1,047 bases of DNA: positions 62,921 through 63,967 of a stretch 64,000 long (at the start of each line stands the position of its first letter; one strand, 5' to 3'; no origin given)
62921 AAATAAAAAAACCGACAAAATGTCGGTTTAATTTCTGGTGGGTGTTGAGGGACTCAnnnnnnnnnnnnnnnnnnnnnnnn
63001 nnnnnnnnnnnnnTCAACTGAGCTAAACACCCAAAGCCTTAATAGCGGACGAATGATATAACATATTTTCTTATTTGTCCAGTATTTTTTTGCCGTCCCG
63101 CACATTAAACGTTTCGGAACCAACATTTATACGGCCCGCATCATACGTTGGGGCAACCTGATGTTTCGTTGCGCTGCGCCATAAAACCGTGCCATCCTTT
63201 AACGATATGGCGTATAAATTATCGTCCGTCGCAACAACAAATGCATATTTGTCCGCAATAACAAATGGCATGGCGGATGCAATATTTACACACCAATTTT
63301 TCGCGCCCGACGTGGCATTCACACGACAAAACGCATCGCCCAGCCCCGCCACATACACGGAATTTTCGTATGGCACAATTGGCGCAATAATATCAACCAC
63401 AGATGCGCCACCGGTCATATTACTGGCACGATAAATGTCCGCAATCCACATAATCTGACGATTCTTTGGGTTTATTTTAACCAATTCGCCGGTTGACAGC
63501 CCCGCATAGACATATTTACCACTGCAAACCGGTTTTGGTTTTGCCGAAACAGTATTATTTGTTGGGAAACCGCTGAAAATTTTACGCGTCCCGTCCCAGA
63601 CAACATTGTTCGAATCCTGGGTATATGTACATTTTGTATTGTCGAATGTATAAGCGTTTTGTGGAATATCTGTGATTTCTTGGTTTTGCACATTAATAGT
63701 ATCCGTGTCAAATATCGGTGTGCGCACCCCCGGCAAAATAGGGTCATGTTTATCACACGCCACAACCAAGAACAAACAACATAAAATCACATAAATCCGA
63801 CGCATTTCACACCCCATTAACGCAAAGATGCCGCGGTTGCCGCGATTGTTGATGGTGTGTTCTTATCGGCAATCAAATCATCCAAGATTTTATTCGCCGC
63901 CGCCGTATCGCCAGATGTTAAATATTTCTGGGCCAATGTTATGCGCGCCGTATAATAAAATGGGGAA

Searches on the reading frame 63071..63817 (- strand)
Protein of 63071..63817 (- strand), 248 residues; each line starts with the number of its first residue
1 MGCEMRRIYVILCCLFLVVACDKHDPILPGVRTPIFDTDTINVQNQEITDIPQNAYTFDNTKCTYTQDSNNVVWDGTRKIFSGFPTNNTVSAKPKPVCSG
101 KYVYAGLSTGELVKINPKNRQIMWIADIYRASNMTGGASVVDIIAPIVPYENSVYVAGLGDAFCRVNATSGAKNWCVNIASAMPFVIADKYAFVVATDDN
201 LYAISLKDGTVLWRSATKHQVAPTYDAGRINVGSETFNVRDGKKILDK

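Call 41: find_encoding_contigs(protein=window:63071-63817:-, flank=10000, max_places=1)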
Protein window:63071-63817:- (248 aa): 22 contigs read that carry it; 1 place shown.
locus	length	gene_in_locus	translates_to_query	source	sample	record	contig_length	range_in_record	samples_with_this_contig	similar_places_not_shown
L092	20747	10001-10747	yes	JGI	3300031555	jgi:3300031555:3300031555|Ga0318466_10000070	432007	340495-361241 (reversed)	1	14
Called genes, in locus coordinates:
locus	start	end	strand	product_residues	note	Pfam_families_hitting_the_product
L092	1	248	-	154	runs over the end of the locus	PF04386:SspB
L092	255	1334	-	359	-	PF02463:SMC_N, PF13175:AAA_15 (faint), PF13476:AAA_23 (weak), PF13304:AAA_21 (faint)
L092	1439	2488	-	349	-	PF06723:MreB_Mbl, PF00022:Actin, PF00012:HSP70, PF14450:FtsA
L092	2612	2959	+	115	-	PF00825:Ribonuclease_P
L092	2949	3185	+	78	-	PF01809:YidD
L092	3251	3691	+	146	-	PF00364:Biotin_lipoyl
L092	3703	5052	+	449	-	PF00289:Biotin_carb_N, PF02222:ATP-grasp, PF02786:CPSase_L_D2, PF07478:Dala_Dala_lig_C, PF02785:Biotin_carb_C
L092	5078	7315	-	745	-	-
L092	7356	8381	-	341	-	-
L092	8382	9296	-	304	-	PF00140:Sigma70_r1_2 (weak), PF04542:Sigma70_r2, PF04545:Sigma70_r4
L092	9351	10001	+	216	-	PF09976:TPR_21 (faint), PF10858:DUF2659 (weak)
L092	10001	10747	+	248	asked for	PF13360:PQQ_2, PF13570:Beta-prop_ACSF4 (weak)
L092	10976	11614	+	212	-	PF13441:Gly-zipper_YMGG, PF05433:Rick_17kDa_Anti (weak), PF13488:Gly-zipper_Omp, PF00691:OmpA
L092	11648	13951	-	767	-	PF01588:tRNA_bind, PF03483:B3_4, PF03484:B5, PF17759:tRNA_synthFbeta, PF03147:FDX-ACB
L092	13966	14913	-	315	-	PF02912:Phe_tRNA-synt_N (weak), PF01409:tRNA-synt_2d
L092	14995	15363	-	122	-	PF00453:Ribosomal_L20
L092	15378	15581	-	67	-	PF01632:Ribosomal_L35p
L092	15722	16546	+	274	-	PF04085:MreC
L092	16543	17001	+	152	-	-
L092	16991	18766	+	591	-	PF03717:PBP_dimer, PF00905:Transpeptidase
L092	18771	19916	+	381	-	PF01098:FTSW_RODA_SPOVE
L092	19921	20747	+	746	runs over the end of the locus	PF01751:Toprim, PF01131:Topoisom_bac, PF01396:Zn_ribbon_Top1, PF13368:Toprim_C_rpt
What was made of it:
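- Tried and rejected: Extending 10 kb past the right end of the window did not reach the pilin locus (call 41).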

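Call 42: search_protein_families(library=pfam, proteins=[L092:5078-7315:-], max_evalue=1)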
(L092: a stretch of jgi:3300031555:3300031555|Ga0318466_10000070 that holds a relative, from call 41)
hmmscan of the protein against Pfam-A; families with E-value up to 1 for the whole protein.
L092:5078-7315:- (745 aa): 3 families
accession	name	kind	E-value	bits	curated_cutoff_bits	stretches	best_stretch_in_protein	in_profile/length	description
PF11172.13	DUF2959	-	0.039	14.6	26.8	1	177-249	18-85/190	Protein of unknown function (DUF2959)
PF20409.4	SnoaL_5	-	0.095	13.6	24.1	1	320-395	34-110/118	SnoaL-like domain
PF00327.25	Ribosomal_L30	-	0.31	11.4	23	0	379-401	24-47/51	Ribosomal protein L30p/L7e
